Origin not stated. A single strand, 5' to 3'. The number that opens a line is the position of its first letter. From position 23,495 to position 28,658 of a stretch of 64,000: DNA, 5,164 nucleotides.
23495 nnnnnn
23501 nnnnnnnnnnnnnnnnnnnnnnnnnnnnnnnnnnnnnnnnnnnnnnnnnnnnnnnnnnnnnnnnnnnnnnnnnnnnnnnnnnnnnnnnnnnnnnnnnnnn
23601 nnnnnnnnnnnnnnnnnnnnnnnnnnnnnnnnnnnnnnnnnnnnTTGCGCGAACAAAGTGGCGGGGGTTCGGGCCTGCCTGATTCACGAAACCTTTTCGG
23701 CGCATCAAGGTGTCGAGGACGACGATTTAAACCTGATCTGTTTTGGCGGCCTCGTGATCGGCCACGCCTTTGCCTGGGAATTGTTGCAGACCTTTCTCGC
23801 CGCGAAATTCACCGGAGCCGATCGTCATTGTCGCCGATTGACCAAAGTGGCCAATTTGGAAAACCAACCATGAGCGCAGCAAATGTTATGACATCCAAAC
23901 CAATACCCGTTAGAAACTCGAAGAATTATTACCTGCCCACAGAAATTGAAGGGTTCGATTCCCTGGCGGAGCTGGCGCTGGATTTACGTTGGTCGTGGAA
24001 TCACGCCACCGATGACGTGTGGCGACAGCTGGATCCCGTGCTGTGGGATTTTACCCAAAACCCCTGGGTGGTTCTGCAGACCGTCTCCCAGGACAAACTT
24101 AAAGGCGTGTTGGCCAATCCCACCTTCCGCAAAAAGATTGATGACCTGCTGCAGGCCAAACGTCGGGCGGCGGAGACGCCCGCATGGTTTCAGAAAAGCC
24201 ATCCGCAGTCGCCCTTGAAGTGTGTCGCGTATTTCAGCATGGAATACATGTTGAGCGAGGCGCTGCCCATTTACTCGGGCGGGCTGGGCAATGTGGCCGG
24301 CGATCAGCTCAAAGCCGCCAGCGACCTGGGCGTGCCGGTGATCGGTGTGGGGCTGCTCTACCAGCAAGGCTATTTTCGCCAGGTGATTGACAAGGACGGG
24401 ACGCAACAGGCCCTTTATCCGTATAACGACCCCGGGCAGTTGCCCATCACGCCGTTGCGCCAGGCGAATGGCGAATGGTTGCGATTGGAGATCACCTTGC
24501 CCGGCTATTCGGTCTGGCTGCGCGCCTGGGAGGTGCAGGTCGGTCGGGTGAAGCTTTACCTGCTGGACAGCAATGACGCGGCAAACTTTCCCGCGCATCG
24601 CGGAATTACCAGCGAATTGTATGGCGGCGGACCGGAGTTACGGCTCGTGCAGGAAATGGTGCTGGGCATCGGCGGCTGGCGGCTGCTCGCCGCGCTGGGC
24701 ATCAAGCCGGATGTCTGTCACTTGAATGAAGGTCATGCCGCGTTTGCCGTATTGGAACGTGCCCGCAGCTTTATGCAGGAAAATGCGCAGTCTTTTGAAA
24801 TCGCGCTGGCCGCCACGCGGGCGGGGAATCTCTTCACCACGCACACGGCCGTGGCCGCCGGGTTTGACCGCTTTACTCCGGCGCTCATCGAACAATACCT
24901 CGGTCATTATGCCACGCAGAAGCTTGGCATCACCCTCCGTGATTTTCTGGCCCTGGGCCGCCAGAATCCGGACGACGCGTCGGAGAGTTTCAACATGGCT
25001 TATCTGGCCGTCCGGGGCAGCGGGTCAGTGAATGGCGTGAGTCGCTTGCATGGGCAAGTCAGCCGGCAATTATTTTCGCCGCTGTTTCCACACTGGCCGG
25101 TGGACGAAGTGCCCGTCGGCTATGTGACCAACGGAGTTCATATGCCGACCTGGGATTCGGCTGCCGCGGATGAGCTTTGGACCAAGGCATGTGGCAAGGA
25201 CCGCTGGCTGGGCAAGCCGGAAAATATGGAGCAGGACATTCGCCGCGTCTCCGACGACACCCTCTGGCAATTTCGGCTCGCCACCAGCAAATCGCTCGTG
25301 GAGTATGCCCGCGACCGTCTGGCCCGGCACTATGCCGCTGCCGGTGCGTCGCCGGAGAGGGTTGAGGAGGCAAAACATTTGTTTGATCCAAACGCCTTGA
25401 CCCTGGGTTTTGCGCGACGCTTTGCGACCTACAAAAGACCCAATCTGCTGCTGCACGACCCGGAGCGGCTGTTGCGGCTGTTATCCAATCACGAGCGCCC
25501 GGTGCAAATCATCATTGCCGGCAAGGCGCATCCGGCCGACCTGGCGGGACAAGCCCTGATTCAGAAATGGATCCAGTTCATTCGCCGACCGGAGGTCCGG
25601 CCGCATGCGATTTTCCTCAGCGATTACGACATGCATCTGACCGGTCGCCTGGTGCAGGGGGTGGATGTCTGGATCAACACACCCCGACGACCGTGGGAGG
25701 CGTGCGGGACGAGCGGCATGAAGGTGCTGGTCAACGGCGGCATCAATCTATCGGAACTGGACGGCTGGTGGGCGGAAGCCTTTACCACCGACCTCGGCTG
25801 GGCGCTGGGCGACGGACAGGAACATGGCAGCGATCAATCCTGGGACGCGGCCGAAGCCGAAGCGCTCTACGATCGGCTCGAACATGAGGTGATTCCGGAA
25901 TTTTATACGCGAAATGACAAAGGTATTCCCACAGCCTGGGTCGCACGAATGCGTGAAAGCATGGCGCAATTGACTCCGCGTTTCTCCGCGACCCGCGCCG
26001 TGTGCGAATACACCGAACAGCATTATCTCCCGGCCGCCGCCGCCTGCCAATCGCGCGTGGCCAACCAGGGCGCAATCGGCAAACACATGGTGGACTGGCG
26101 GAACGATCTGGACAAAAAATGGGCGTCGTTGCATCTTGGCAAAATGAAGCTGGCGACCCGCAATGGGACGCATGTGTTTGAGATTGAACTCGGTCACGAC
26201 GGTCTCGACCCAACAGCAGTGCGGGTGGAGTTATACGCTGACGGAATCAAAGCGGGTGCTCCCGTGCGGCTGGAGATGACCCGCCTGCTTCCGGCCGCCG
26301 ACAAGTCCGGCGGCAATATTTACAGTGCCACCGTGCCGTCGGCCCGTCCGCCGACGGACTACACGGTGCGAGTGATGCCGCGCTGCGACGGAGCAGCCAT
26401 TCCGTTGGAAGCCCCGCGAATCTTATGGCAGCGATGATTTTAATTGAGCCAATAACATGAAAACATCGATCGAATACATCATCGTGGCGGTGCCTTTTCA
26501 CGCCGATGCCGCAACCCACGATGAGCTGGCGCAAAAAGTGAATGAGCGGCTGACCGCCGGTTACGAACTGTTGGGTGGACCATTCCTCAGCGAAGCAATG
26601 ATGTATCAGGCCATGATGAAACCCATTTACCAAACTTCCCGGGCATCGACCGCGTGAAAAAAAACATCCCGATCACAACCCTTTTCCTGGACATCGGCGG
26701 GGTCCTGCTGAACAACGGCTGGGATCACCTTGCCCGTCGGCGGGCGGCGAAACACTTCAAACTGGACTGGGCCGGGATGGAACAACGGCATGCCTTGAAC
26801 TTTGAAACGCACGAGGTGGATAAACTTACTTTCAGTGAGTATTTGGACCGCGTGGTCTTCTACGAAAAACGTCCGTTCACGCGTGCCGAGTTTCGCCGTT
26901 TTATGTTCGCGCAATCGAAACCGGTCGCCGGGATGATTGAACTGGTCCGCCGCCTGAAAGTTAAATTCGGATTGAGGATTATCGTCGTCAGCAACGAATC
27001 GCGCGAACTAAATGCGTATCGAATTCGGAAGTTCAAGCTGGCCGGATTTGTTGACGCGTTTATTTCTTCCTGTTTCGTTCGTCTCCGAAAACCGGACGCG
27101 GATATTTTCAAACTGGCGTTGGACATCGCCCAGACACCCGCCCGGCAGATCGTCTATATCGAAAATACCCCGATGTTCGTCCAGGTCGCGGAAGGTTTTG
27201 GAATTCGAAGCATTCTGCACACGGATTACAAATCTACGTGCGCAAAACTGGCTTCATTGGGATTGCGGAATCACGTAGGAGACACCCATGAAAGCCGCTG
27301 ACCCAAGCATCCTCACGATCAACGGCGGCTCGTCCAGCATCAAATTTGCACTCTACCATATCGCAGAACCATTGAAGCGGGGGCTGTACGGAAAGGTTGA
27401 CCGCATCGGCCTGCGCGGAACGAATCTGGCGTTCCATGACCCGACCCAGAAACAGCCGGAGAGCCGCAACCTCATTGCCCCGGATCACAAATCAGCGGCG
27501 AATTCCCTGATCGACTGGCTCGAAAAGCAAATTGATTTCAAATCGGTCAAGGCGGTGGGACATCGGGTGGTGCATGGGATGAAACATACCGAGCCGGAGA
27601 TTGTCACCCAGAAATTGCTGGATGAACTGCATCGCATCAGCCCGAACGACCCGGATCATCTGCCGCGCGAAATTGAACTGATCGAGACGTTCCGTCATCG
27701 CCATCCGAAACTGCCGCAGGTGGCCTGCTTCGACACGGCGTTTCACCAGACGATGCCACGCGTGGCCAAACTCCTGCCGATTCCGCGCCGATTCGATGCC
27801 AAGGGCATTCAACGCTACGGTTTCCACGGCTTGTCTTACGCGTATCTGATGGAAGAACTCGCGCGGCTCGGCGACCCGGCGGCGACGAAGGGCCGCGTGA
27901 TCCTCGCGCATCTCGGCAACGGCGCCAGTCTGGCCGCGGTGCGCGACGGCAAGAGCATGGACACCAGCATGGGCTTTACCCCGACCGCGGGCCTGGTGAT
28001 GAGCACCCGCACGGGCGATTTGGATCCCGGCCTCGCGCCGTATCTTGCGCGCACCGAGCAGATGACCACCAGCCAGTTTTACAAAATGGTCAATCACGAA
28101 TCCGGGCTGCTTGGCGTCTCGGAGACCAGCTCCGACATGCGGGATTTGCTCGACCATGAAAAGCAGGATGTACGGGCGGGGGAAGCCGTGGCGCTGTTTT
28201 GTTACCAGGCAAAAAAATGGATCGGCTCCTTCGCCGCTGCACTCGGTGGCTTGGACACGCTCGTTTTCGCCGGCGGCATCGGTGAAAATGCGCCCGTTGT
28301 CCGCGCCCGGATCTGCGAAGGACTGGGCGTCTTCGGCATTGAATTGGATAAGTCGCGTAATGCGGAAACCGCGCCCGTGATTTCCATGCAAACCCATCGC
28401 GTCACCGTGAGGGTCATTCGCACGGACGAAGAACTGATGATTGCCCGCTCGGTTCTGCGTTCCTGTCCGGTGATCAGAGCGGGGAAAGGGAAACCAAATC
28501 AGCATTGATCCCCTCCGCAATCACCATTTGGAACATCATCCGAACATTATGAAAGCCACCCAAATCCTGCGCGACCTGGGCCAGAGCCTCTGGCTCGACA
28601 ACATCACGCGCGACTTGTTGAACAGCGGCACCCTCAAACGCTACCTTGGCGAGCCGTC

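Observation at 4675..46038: Orientation-locked dyad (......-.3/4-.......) exactly 22 nt upstream of a position-matched hexamer, eight times: candidate regulon promoter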

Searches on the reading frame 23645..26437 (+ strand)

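Call 8: search_protein_families(library=pfam, proteins=[window:23645-26437:+])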
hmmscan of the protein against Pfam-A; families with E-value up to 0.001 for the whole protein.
window:23645-26437:+ (930 aa): 2 families
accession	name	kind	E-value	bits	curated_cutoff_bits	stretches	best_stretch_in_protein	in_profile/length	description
PF00343.26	Phosphorylase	-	1.1e-28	100.4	27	2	357-707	219-579/713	Carbohydrate phosphorylase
PF11897.13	DUF3417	-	1.9e-26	93.1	25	1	104-207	5-109/109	Protein of unknown function (DUF3417)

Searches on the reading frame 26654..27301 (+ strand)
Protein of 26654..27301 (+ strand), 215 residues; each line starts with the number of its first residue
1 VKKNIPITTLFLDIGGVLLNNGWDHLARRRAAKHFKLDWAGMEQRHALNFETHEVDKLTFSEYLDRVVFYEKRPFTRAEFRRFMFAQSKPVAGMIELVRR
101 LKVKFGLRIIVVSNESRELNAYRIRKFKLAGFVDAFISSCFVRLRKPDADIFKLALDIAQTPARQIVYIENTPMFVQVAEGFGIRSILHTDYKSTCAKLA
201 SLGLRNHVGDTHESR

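Call 8: search_protein_families(library=pfam, proteins=[window:26654-27301:+])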
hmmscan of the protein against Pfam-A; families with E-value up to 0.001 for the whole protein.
window:26654-27301:+ (215 aa): 2 families
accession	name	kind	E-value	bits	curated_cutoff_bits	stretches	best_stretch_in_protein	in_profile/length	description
PF00702.32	Hydrolase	-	1.2e-11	45.9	26.4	1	8-173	2-181/191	haloacid dehalogenase-like hydrolase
PF13419.12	HAD_2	-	8.7e-11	42.7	23.8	1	45-187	38-176/178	Haloacid dehalogenase-like hydrolase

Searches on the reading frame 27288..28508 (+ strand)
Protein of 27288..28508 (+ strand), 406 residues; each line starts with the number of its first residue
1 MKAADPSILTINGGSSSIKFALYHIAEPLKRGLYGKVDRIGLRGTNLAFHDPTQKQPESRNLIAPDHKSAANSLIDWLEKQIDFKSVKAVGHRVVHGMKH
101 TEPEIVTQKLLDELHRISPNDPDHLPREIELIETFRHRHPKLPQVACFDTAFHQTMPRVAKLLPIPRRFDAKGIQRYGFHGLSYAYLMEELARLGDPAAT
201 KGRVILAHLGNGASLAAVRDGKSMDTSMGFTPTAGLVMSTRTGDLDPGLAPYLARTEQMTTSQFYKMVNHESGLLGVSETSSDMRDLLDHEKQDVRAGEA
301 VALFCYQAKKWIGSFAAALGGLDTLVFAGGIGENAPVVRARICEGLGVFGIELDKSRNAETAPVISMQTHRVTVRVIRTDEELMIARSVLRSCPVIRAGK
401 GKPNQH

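Call 8: search_protein_families(library=pfam, proteins=[window:27288-28508:+])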
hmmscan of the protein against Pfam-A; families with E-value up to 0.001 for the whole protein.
window:27288-28508:+ (406 aa): 1 family
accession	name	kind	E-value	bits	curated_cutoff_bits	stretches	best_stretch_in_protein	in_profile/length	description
PF00871.23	Acetate_kinase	-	1.7e-112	376.4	22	1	8-387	2-392/392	Acetokinase family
